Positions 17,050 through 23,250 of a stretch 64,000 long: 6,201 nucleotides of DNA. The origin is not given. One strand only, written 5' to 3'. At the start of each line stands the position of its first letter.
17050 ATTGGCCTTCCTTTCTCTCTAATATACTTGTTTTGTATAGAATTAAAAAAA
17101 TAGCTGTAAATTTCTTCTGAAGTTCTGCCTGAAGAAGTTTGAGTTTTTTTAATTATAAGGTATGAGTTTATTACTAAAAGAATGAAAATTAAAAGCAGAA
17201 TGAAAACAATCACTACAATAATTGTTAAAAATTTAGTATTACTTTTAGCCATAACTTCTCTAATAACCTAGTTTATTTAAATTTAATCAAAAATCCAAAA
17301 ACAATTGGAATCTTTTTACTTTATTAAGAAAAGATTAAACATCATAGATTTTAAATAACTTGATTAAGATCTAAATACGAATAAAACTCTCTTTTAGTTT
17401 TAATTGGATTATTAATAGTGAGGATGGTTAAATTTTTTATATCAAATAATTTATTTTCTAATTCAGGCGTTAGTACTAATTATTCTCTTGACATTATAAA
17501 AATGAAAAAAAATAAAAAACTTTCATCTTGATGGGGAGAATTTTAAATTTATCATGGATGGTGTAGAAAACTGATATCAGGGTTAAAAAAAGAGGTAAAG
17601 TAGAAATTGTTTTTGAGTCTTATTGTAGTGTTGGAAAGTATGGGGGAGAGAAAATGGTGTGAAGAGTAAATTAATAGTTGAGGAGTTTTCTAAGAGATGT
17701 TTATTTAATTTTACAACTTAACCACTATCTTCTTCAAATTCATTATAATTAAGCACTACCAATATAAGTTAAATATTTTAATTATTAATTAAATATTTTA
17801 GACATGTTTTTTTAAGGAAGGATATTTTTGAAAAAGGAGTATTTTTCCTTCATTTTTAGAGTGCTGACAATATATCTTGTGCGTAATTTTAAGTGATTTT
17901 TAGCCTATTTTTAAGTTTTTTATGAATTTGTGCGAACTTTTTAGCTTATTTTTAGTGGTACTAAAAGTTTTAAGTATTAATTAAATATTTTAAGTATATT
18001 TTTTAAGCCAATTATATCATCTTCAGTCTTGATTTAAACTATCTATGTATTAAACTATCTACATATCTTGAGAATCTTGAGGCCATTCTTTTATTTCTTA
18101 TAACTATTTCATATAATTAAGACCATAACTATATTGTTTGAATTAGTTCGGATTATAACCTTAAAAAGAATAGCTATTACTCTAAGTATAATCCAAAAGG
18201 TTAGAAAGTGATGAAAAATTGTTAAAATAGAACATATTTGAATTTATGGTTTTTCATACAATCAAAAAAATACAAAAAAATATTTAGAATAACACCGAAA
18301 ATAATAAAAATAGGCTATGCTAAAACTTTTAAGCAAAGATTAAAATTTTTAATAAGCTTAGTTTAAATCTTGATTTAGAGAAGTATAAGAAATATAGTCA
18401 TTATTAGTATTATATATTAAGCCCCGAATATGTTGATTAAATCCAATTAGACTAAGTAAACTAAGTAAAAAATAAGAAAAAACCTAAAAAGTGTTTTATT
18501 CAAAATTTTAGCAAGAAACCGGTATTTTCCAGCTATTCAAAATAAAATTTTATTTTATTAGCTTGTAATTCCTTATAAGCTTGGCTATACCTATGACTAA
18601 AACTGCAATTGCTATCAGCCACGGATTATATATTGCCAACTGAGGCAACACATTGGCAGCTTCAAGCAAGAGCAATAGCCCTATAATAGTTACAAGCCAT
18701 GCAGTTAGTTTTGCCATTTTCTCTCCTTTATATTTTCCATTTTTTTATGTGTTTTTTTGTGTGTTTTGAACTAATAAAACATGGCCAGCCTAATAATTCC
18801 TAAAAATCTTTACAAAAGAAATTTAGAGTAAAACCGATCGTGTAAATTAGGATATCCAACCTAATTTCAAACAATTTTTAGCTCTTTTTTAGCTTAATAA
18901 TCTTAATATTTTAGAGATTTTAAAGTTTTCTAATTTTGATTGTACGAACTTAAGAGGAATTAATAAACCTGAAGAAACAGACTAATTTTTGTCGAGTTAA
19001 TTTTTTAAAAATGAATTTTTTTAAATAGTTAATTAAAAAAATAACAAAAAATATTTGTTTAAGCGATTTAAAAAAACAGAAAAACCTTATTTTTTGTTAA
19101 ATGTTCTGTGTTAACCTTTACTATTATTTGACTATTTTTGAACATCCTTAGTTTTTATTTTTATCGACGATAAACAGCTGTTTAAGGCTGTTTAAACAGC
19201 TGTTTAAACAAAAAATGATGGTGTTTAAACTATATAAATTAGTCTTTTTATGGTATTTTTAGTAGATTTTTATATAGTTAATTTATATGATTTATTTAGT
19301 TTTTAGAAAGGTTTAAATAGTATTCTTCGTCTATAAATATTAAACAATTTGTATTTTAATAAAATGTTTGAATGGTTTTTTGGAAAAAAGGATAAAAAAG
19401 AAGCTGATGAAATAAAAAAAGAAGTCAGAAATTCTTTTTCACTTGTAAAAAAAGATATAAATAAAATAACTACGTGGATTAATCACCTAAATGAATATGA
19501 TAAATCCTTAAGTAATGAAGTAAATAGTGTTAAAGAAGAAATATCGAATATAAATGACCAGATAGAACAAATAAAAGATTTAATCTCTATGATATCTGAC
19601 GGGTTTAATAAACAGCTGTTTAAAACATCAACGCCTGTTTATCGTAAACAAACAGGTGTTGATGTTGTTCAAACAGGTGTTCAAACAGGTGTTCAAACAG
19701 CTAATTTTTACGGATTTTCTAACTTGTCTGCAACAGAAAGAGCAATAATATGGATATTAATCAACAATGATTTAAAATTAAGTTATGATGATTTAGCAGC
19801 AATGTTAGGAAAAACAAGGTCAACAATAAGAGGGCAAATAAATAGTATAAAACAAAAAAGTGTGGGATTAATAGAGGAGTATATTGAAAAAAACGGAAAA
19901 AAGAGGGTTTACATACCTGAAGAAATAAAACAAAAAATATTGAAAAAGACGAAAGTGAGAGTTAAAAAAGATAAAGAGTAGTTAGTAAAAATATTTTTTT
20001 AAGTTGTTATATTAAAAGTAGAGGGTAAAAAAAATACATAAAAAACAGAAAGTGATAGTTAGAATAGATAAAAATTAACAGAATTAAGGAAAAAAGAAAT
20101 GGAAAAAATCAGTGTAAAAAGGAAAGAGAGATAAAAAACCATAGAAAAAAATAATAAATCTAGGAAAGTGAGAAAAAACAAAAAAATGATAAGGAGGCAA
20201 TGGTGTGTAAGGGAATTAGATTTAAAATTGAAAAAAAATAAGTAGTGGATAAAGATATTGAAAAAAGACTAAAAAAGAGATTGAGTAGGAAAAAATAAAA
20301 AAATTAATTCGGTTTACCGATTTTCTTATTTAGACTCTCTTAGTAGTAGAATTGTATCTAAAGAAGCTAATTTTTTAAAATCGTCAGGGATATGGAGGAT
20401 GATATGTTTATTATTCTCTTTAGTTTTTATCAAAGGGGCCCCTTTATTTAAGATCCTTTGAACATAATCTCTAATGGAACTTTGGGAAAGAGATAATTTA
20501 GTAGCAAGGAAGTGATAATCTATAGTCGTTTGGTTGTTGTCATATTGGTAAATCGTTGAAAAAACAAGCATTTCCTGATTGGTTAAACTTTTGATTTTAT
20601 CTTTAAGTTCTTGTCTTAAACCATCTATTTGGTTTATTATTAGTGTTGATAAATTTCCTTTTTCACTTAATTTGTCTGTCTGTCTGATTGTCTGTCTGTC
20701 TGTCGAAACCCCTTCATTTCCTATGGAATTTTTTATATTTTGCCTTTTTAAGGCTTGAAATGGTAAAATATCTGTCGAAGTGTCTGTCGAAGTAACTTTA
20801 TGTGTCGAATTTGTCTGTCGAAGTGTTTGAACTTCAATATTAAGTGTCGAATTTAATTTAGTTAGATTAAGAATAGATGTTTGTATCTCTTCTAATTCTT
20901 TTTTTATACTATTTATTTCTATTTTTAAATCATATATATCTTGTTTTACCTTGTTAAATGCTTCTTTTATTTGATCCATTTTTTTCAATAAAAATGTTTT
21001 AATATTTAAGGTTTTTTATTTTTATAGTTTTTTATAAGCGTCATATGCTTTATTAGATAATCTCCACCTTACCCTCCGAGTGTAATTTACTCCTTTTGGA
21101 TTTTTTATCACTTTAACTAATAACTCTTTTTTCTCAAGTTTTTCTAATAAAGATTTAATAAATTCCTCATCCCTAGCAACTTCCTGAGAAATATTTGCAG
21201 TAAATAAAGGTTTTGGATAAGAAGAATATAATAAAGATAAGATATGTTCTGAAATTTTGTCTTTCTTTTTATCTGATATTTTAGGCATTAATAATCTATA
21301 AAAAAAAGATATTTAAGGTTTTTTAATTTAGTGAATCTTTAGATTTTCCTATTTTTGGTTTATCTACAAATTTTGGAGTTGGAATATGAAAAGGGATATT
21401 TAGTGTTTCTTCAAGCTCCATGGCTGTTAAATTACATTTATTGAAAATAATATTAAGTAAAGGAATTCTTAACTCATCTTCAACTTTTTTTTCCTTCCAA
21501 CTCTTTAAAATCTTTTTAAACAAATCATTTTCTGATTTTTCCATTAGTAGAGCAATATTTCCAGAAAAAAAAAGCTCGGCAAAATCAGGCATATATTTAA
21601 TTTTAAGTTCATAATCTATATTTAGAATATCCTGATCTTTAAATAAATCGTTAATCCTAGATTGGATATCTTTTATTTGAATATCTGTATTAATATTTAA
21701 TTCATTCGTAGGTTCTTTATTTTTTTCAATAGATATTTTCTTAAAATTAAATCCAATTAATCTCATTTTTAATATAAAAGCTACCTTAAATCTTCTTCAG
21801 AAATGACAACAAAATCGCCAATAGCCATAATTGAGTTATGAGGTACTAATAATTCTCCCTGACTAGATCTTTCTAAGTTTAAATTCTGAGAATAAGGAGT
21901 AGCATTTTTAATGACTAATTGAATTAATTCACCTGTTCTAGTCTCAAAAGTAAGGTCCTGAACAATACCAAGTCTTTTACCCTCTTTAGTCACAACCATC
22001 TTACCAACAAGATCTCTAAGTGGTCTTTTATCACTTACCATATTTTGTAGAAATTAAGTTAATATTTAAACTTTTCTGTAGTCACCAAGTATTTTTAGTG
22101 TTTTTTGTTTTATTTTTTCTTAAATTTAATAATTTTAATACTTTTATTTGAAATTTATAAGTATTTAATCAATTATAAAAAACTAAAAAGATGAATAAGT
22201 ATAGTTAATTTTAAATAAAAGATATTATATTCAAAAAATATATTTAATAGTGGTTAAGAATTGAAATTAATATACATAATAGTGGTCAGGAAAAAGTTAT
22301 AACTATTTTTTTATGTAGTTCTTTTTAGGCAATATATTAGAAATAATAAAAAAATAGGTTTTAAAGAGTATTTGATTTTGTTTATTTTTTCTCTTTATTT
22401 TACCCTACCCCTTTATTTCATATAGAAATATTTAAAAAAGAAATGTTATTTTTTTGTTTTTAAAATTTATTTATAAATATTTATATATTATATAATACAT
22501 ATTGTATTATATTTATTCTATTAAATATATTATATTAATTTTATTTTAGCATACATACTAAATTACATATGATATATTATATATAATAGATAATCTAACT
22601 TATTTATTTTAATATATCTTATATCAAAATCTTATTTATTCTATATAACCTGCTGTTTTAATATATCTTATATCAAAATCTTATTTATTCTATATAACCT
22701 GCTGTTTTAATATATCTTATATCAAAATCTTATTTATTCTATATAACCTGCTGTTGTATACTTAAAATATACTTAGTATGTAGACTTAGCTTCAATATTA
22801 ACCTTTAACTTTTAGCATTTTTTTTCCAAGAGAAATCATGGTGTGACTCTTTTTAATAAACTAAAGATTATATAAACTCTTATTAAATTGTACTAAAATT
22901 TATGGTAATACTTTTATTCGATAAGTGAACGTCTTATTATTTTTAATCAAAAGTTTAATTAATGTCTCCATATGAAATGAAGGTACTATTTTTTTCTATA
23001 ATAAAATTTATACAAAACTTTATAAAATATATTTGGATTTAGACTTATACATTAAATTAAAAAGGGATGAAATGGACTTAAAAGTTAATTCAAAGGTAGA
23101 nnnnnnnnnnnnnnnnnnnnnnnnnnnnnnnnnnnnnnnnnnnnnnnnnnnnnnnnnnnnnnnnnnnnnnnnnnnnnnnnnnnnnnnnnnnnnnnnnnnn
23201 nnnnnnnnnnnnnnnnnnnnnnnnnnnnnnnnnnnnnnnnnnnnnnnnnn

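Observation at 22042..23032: Probable chromosomal replication origin: ORF-free AT-only tract + 3 perfect 49-bp tandem repeats immediately upstream of orc1/cdc6-polD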

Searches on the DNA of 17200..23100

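Call 46: search_rna_families(source=window, start=17200, end=23100, threshold=evalue, max_evalue=1)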
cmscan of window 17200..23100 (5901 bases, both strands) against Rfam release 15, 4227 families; matches with E-value up to 1: 2.
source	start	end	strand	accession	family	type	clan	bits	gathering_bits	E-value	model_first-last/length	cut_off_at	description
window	21453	21530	-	RF02183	ST7-OT3_1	Gene; lncRNA;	-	26.6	50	0.4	1-79/79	no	ST7 overlapping transcript 3 conserved region 1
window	17811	17857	+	RF04343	Plastid-psbA-2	Cis-reg;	CL00153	24.7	55.8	0.25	1-60/60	no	Plastid-psbA-2 3UTR RNA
